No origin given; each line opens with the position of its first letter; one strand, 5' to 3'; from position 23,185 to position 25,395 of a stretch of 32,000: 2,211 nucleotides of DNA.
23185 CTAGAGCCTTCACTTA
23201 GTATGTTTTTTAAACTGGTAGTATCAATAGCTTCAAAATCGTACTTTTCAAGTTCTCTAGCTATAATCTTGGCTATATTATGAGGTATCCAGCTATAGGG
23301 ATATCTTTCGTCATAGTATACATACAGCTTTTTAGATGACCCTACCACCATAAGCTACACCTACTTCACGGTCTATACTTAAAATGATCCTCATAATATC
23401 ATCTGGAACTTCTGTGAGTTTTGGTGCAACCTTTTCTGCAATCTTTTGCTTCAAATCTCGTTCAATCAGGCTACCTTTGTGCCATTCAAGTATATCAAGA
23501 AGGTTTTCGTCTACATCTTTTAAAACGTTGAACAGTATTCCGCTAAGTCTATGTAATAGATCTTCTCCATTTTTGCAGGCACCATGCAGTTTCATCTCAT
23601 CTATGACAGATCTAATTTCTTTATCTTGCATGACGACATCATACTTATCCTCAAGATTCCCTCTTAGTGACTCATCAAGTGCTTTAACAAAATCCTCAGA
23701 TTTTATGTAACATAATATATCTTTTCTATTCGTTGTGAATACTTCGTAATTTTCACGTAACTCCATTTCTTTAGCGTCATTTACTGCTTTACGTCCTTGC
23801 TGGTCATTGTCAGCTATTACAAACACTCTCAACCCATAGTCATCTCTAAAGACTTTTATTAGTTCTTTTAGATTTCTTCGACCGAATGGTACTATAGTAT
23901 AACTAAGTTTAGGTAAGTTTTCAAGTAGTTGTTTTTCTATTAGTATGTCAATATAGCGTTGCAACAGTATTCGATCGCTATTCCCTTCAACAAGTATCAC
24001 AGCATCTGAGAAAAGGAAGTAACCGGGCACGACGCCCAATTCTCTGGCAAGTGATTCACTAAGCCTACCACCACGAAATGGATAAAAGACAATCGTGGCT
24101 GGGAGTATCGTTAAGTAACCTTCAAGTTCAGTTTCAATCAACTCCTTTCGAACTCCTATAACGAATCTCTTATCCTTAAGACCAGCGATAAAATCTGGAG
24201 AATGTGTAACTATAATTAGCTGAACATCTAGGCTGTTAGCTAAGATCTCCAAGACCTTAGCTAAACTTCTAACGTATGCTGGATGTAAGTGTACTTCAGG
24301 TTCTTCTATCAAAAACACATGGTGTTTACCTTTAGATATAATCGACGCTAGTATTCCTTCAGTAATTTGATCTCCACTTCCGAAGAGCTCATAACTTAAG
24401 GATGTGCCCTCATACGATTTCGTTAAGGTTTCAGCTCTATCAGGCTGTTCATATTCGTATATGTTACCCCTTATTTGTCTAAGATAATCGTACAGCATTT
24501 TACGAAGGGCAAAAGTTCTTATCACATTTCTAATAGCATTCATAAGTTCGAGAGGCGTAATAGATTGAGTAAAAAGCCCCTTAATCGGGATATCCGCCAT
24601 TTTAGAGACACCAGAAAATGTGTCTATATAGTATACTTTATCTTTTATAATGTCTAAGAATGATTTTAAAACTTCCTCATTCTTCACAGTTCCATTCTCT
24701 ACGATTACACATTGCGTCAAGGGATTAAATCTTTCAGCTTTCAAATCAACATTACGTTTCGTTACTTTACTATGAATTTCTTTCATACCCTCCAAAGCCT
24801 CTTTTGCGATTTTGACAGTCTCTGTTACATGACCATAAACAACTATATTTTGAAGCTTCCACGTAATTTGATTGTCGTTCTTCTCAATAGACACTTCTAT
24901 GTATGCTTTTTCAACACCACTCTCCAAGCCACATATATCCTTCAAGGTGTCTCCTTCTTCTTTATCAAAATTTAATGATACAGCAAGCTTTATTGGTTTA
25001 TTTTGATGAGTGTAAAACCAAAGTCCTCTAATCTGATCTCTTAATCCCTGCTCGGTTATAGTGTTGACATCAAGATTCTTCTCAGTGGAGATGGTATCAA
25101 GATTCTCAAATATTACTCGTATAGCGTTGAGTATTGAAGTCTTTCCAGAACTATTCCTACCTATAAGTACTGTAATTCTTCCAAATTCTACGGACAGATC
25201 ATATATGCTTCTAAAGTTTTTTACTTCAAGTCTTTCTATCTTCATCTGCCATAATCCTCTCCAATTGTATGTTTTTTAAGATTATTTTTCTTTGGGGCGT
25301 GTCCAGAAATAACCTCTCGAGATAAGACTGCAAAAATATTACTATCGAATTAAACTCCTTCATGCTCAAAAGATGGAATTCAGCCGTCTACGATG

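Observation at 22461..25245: Candidate new two-gene defence module: fused OLD-family ATPase-Toprim nuclease coupled to an unrecognisable 296-aa coiled-coil protein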

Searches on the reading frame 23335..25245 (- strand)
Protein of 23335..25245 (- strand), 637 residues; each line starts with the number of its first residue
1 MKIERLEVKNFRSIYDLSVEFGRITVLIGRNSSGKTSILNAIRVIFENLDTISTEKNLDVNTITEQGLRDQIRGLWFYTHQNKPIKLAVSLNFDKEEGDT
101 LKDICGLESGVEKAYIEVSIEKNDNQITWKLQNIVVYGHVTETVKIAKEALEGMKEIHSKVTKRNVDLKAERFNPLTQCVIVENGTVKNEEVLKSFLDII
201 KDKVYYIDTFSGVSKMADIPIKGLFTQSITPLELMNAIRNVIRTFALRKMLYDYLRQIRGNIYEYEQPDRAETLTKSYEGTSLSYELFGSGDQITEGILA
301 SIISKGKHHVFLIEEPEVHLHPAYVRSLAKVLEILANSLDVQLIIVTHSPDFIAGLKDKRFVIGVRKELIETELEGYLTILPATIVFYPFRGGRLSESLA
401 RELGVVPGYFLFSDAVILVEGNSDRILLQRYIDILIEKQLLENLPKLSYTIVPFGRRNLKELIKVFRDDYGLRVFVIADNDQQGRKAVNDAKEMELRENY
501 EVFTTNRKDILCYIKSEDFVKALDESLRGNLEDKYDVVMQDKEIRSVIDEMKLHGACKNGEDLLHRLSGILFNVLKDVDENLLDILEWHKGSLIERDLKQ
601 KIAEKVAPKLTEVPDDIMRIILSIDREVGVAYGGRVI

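Call 3: search_protein_families(library=pfam, proteins=[window:23335-25245:-], max_evalue=1)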
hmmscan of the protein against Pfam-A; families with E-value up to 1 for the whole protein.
window:23335-25245:- (637 aa): 14 families
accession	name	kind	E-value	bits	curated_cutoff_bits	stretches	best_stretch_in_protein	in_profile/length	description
PF13175.12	AAA_15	-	4.6e-27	96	32.1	2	1-66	1-55/374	AAA ATPase domain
PF13304.12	AAA_21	-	3e-22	80.5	27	2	271-352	221-302/304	AAA domain, putative AbiEii toxin, Type IV TA system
PF11398.14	DUF2813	-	5.8e-14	52.7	21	2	1-49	1-49/372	Protein of unknown function (DUF2813)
PF20469.4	OLD-like_TOPRIM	-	8.4e-12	45.9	23.2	1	411-481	1-67/67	Overcoming lysogenization defect protein-like, TOPRIM domain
PF13476.12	AAA_23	-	1.9e-10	42.1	27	1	5-184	1-142/201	AAA domain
PF02463.25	SMC_N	-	2e-10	40.9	40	1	3-356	2-205/220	RecF/RecN/SMC N terminal domain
PF13514.12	AAA_27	-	0.0004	20.5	22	1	1-44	1-48/206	AAA domain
PF00005.33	ABC_tran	-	0.00051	21.1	25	1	16-82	5-67/137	ABC transporter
PF13555.12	AAA_29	-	0.0018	18.4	27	1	5-46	3-46/61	P-loop containing region of AAA domain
PF01751.28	Toprim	-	0.011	16.3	23.1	1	416-497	2-84/96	Toprim domain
PF14947.12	HTH_45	-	0.045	14.2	25.5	1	427-465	35-72/77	Winged helix-turn-helix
PF13155.12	Toprim_2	-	0.091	13.6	22.1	1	450-499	22-70/88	Toprim-like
PF09818.15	ABC_ATPase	-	0.15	11.5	23.2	1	6-43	64-100/283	P-loop domain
PF00503.26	G-alpha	-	0.89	9.1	48.8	1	26-111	25-102/333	G-protein alpha subunit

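Call 4: search_protein_families(library=padloc, proteins=[window:23335-25245:-], max_evalue=1)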
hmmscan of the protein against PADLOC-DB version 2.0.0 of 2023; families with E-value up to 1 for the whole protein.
window:23335-25245:- (637 aa): 152 families (the best 25 are shown)
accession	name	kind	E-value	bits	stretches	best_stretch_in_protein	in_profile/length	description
PDLC02358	Old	-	9.5e-35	118.4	2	305-551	282-519/578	Old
PDLC02979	AriA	-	8.4e-32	109.4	1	1-353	1-373/373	-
PDLC00067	GajA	-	1e-29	101.5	2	307-628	304-600/604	AAA ATPase domain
PDLC00094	GajA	-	7.2e-29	98.7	2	309-525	302-500/569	AAA ATPase domain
PDLC03878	NsnB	-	1.9e-27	94.9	1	3-356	2-284/345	-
PDLC00096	GajA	-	1.1e-26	91.7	2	308-509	289-481/630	AAA ATPase domain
PDLC00091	GajA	-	1.4e-25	88.2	2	307-543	296-532/627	AAA ATPase domain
PDLC00070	GajA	-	8.9e-25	85.3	2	306-507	289-477/596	AAA ATPase domain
PDLC00062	GajA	-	5.6e-24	82.5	3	1-46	1-46/639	AAA ATPase domain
PDLC00077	GajA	-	2.1e-23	80.8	2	309-502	335-516/616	AAA ATPase domain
PDLC02981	AriAB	-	2.8e-23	80.5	3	1-117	1-115/694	-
PDLC00071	GajA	-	5.2e-23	79.7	2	309-508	275-462/588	AAA ATPase domain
PDLC00093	GajA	-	6.4e-23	79.3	2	307-495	381-570/736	AAA ATPase domain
PDLC02980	AriA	-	2.2e-22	78.4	2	273-353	223-303/304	-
PDLC00069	GajA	-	5.8e-22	75.9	2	310-502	337-524/687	AAA ATPase domain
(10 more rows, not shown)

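Call 5: search_protein_families(library=ncbifam, proteins=[window:23335-25245:-], max_evalue=1)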
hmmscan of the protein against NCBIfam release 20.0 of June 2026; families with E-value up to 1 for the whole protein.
window:23335-25245:- (637 aa): 55 families (the best 25 are shown)
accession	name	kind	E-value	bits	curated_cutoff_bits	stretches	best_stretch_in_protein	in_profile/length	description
NF047739.1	antiphage_MADS3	equivalog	4.5e-17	62.3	420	2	3-162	2-162/427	methylation-associated defense system AAA family ATPase MAD3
NF041760.1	PtuA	equivalog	2.1e-14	53.3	500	2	2-47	51-97/524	retron Ec78 anti-phage system effector ATPase PtuA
TIGR00611.2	recf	equivalog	8.7e-10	38.3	172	1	3-45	1-44/339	DNA replication/repair protein RecF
NF038234.1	retron_eff_Eco8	equivalog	1.8e-09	36.8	250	2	1-54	1-55/679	retron Eco8 family effector endonuclease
NF003034.1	PRK03918.1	equivalog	2.9e-09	35.5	700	1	1-60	1-60/878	DNA double-strand break repair ATPase Rad50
TIGR04435.1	restrict_AAA_1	hypoth_equivalog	1.9e-07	30.2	300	2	293-363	404-480/568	restriction system-associated AAA family ATPase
TIGR03410.1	urea_trans_UrtE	equivalog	3.4e-07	29.9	285.8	2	16-48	20-52/230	urea ABC transporter ATP-binding subunit UrtE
NF041034.1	Rad50_Sulf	equivalog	5.2e-06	24.6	1000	1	1-43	1-44/872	DNA double-strand break repair ATPase Rad50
NF008449.1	PRK11300.1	equivalog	8.9e-06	25.1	362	1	307-371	171-235/255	high-affinity branched-chain amino acid ABC transporter ATP-binding protein LivG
NF002244.0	PRK01156.1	equivalog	1.2e-05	23.6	847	1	1-44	1-45/895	DNA double-strand break repair ATPase Rad50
NF002572.0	PRK02224.1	equivalog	3e-05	22.5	1087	1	1-45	1-46/888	DNA double-strand break repair ATPase Rad50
NF010157.0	PRK13636.1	equivalog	3.6e-05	23.1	463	1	308-369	160-221/285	cobalt transporter ATP-binding subunit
TIGR00972.1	3a0107s01c2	equivalog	4.2e-05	23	343.2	2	308-362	163-215/248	phosphate ABC transporter ATP-binding protein PstB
NF041035.1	Rad50_Halo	equivalog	4.2e-05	22.1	1000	1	1-108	1-102/883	DNA double-strand break repair ATPase Rad50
NF053563.1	Rkd4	equivalog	5.2e-05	21.6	860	1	2-42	2-43/747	arcadin-4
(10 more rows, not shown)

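Call 30: search_solved_structures(query=window:23335-25245:-, max_evalue=0.001)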
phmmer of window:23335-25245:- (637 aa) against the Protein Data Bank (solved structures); distinct sequences matched with E-value up to 0.001: 25.
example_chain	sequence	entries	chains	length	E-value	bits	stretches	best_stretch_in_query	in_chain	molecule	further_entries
6p74_A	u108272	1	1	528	4.5e-11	45.1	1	3-46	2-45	Putative ATP-dependent endonuclease of the OLD family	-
8ee4_A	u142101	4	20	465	2.3e-06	29.5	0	1-45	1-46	PtuA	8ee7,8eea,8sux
1us8_A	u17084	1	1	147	2.4e-06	29.5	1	1-75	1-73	DNA DOUBLE-STRAND BREAK REPAIR RAD50 ATPASE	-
1f2t_A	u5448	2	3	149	2.4e-06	29.5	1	1-75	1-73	RAD50 ABC-ATPASE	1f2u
3qkt_A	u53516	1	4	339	2.8e-06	29.2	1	1-75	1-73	DNA double-strand break repair rad50 ATPase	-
4nci_A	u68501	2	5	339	3.1e-06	29.1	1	1-75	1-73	DNA double-strand break repair Rad50 ATPase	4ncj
1ii8_A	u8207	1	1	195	3.3e-06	29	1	1-77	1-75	Rad50 ABC-ATPase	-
3qku_A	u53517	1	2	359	3.4e-06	29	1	1-72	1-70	DNA double-strand break repair rad50 ATPase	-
3qkr_A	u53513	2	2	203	3.5e-06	28.9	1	1-77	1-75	DNA double-strand break repair rad50 ATPase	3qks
4nch_A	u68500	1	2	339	3.9e-06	28.8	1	1-70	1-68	DNA double-strand break repair Rad50 ATPase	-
4nck_A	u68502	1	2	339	4.4e-06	28.6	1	1-70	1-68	DNA double-strand break repair Rad50 ATPase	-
8wy4_A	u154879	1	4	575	6e-06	28.2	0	305-437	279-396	Endonuclease GajA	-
8j4t_A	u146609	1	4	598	6.2e-06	28.1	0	305-437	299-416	Endonuclease GajA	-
8jq9_B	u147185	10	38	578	6.3e-06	28.1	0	305-438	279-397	Endonuclease GajA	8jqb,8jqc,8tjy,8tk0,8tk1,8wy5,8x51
9vkz_A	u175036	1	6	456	8.4e-06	27.7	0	3-43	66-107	Retron Ec78 probable ATPase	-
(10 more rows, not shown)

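Call 36: find_homologous_proteins(query=window:23335-25245:-, max_evalue=1e-20)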
Query window:23335-25245:- (637 aa): 10 proteins with E <= 1e-20 among 8000 candidates.
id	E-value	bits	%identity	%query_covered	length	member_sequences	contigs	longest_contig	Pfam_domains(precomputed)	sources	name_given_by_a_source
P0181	0.0e+0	1337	95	100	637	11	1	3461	PF20469.5,PF11398.15,PF13175.13,PF13476.13,PF02463.26,PF13304.13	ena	-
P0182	6.9e-234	796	62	99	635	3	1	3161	PF20469.5,PF11398.15,PF13175.13,PF13476.13,PF02463.26,PF13304.13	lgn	-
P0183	1.7e-233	795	79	72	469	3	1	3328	PF20469.5,PF11398.15,PF13175.13,PF13476.13,PF02463.26,PF13304.13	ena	-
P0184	6.2e-229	780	69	81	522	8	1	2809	PF20469.5,PF11398.15,PF13175.13,PF13476.13,PF02463.26,PF13304.13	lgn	-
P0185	2.0e-216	738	90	59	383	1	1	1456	PF20469.5,PF13175.13,PF13304.13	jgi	-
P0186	1.7e-115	405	37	99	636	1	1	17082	PF20469.5,PF11398.15,PF13514.13,PF13175.13,PF13476.13,PF13555.13,PF02463.26,PF13304.13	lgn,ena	-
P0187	4.7e-113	397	37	99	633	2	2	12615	PF20469.5,PF11398.15,PF13175.13,PF13476.13,PF02463.26,PF13304.13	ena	-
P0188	1.3e-112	395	37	99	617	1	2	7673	PF20469.5,PF11398.15,PF13175.13,PF13476.13,PF13555.13,PF02463.26,PF13304.13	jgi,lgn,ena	-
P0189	2.8e-111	391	37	99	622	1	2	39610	PF20469.5,PF11398.15,PF13514.13,PF13175.13,PF13476.13,PF13555.13,PF02463.26,PF13304.13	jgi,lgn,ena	-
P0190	6.7e-88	314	33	99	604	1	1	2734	PF20469.5,PF11398.15,PF13175.13,PF13476.13,PF02463.26,PF13304.13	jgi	-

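Call 57: find_homologous_proteins(query=A3, max_evalue=1e-10)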
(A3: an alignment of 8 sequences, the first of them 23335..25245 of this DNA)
Query A3 (8 sequences) (637 aa, profile of the alignment): 32 proteins with E <= 1e-10 among 8000 candidates.
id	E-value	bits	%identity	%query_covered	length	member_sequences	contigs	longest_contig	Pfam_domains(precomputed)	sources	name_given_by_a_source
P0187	3.0e-293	992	37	99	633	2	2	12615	PF20469.5,PF11398.15,PF13175.13,PF13476.13,PF02463.26,PF13304.13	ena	-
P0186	6.3e-291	985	37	99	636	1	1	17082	PF20469.5,PF11398.15,PF13514.13,PF13175.13,PF13476.13,PF13555.13,PF02463.26,PF13304.13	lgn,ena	-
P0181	3.0e-287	973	95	100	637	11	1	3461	PF20469.5,PF11398.15,PF13175.13,PF13476.13,PF02463.26,PF13304.13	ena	-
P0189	9.1e-285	964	37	99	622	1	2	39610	PF20469.5,PF11398.15,PF13514.13,PF13175.13,PF13476.13,PF13555.13,PF02463.26,PF13304.13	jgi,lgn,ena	-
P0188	5.1e-281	952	37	99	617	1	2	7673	PF20469.5,PF11398.15,PF13175.13,PF13476.13,PF13555.13,PF02463.26,PF13304.13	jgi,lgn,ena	-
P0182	7.9e-264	895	62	99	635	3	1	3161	PF20469.5,PF11398.15,PF13175.13,PF13476.13,PF02463.26,PF13304.13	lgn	-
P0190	1.3e-246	838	33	99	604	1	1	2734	PF20469.5,PF11398.15,PF13175.13,PF13476.13,PF02463.26,PF13304.13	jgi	-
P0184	4.2e-202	691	69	81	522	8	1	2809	PF20469.5,PF11398.15,PF13175.13,PF13476.13,PF02463.26,PF13304.13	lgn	-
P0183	4.1e-180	619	79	72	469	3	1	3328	PF20469.5,PF11398.15,PF13175.13,PF13476.13,PF02463.26,PF13304.13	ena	-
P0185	8.0e-172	591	90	59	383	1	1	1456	PF20469.5,PF13175.13,PF13304.13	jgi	-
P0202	8.5e-29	119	28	38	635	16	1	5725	PF20469.5,PF13175.13,PF02463.26,PF13304.13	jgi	jgi:energy-coupling factor transporter ATP-binding protein EcfA2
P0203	1.8e-19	88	32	20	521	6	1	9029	PF20469.5,PF11398.15,PF13175.13,PF02463.26,PF13304.13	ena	-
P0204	8.7e-19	86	32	27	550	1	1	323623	PF20469.5,PF11398.15,PF13175.13,PF13476.13,PF02463.26,PF13304.13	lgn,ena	-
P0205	7.5e-18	83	26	33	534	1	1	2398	PF13175.13,PF13476.13,PF02463.26,PF13304.13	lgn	-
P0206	3.3e-16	77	44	7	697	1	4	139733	PF20469.5,PF11398.15,PF13514.13,PF13175.13,PF13476.13,PF13304.13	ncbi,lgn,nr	ncbi:MAG: ATP-dependent endonuclease [Gammaproteobacteria bacterium]|nr:ATP-dependent endonuclease [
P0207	1.5e-15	75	26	27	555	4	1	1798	PF20469.5,PF11398.15,PF13175.13,PF13476.13,PF02463.26,PF13304.13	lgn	-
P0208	6.9e-15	73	27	29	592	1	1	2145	PF20469.5,PF11398.15,PF13175.13,PF13476.13,PF02463.26,PF13304.13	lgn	-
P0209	8.2e-15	73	37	7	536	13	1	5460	PF20469.5,PF11398.15,PF13175.13,PF02463.26,PF13304.13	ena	-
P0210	2.1e-13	68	25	68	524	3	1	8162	PF20469.5,PF13175.13,PF13476.13,PF02463.26,PF13304.13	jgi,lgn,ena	-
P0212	3.0e-13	67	25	68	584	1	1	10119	PF20469.5,PF11398.15,PF13175.13,PF13304.13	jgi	jgi:putative ATP-dependent endonuclease of OLD family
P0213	3.6e-13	67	29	29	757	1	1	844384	PF20469.5,PF13175.13,PF13476.13,PF13304.13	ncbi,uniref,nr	ncbi:ATP-dependent endonuclease [Myxococcus sp. RHSTA-1-4]|uniref:ATP-dependent nuclease n=1 Tax=Myx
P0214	4.1e-13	67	26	44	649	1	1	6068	PF20469.5,PF13175.13,PF02463.26,PF13304.13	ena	-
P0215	4.3e-13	67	22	44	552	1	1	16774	PF20469.5,PF11398.15,PF13175.13,PF02463.26,PF13304.13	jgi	jgi:predicted ATP-dependent endonuclease of OLD family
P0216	1.0e-12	66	33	23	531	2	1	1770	PF20469.5,PF13175.13,PF13476.13,PF02463.26,PF13304.13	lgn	-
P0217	1.4e-12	65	42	10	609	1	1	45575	PF20469.5,PF13175.13,PF02463.26,PF13304.13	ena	-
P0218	1.9e-12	65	25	79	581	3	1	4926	PF20469.5,PF13175.13,PF02463.26,PF13304.13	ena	-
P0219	2.9e-12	64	30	19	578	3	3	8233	PF20469.5,PF11398.15,PF13175.13,PF13476.13,PF02463.26,PF13304.13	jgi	-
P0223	5.9e-11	60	32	30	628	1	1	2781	PF20469.5,PF13175.13,PF13304.13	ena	-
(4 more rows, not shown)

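Call 58: find_encoding_contigs(protein=P0188, flank=4000, max_places=1)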
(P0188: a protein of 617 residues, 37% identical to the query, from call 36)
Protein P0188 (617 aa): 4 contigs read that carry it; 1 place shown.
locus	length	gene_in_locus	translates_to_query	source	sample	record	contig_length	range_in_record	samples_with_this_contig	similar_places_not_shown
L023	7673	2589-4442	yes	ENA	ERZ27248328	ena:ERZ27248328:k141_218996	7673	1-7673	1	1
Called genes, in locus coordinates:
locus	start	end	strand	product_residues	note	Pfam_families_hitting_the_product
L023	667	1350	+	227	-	-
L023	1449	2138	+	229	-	-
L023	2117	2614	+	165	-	PF01878:EVE (weak)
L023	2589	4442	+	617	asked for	PF02463:SMC_N, PF11398:DUF2813 (weak), PF13175:AAA_15, PF13476:AAA_23, PF13555:AAA_29 (faint), PF13304:AAA_21, PF13175:AAA_15 (weak), PF20469:OLD-like_TOPRIM (faint)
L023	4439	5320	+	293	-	PF27344:MJECL34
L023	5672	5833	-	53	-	-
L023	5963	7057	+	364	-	PF00149:Metallophos (weak)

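Call 59: find_encoding_contigs(protein=P0190, flank=4000, max_places=1)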
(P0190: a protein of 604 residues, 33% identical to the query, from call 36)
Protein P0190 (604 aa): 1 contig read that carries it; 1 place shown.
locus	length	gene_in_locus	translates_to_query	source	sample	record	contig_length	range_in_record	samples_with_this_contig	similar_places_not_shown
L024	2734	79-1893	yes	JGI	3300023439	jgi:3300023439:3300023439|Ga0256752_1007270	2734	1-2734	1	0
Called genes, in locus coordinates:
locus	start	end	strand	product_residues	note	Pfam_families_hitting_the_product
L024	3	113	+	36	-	?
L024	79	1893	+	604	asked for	PF02463:SMC_N (weak), PF11398:DUF2813 (faint), PF13175:AAA_15, PF13476:AAA_23 (weak), PF13175:AAA_15, PF13304:AAA_21, PF20469:OLD-like_TOPRIM (weak)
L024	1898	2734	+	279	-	?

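Call 60: find_encoding_contigs(protein=P0202, flank=4000, max_places=1)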
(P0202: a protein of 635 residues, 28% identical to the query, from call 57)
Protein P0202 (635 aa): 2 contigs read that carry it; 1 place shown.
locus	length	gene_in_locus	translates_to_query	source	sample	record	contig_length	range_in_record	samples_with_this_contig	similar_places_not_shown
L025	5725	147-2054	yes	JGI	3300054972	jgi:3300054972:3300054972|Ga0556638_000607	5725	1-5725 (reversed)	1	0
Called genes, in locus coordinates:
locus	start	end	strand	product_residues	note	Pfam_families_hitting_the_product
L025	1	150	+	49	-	?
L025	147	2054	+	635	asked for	PF02463:SMC_N (faint), PF13175:AAA_15, PF13304:AAA_21, PF13175:AAA_15, PF20469:OLD-like_TOPRIM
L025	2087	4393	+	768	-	PF04313:HSDR_N, PF04851:ResIII, PF18766:SWI2_SNF2, PF22679:T1R_D3-like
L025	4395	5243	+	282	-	PF11867:T1RH-like_C (weak)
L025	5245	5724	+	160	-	?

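Call 75: predict_structure(alignment_id=A4)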
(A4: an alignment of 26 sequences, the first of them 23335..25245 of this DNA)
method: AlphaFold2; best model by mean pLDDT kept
length: 637 residues; sequences in the alignment: 26
mean_pLDDT: 85.7   pTM: 0.82
mean pLDDT of the five models: 85.7, 84.8, 84.8, 84.2, 83.3
residues with pLDDT >= 90: 325; 70-90: 246; 50-70: 47; < 50: 19
segments of 3 or more residues with pLDDT < 50: 167-173, 212-215, 228-230, 634-637
pLDDT, mean of each block of 10 residues (from residue 1): 94 90 95 90 92 90 81 73 87 86 77 93 90 88 63 72 55 64 92 92 83 56 64 79 88 90 68 75 80 88 91 90 91 94 95 91 88 73 88 74 85 92 96 96 89 85 89 93 92 94 94 95 94 91 94 91 94 89 87 92 96 96 91 49
secondary structure, 60 per line:
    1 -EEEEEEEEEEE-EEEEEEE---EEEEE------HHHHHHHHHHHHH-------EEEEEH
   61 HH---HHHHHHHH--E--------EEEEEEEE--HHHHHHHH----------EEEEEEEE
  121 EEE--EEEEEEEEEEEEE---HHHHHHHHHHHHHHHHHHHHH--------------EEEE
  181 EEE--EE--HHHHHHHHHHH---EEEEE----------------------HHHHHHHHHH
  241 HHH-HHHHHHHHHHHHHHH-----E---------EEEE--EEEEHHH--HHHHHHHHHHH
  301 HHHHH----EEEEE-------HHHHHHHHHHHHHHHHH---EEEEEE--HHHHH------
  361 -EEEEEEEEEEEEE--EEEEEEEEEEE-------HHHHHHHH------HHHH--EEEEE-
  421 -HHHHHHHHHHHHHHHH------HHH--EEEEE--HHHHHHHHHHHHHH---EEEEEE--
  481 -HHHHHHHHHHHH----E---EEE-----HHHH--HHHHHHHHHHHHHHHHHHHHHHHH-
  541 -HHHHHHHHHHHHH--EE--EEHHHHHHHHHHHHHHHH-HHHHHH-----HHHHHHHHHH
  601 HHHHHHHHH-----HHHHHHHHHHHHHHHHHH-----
elements in order: E2-12 E14-20 E24-28 H35-47 E55-59 H66-73 E85-92 H95-102 E113-123 E126-138 H142-162 E177-183 H190-200 E204-208 H231-243 H245-259 E275-278 E281-284 H290-305 E310-314 H322-338 E342-347 H350-354 E362-374 E377-387 H395-402 H409-412 E415-419 H422-437 E449-453 H456-469 E473-478 H482-493 E502-504 H510-513 H516-539 H542-554 H563-578 H580-585 H591-609 H615-632
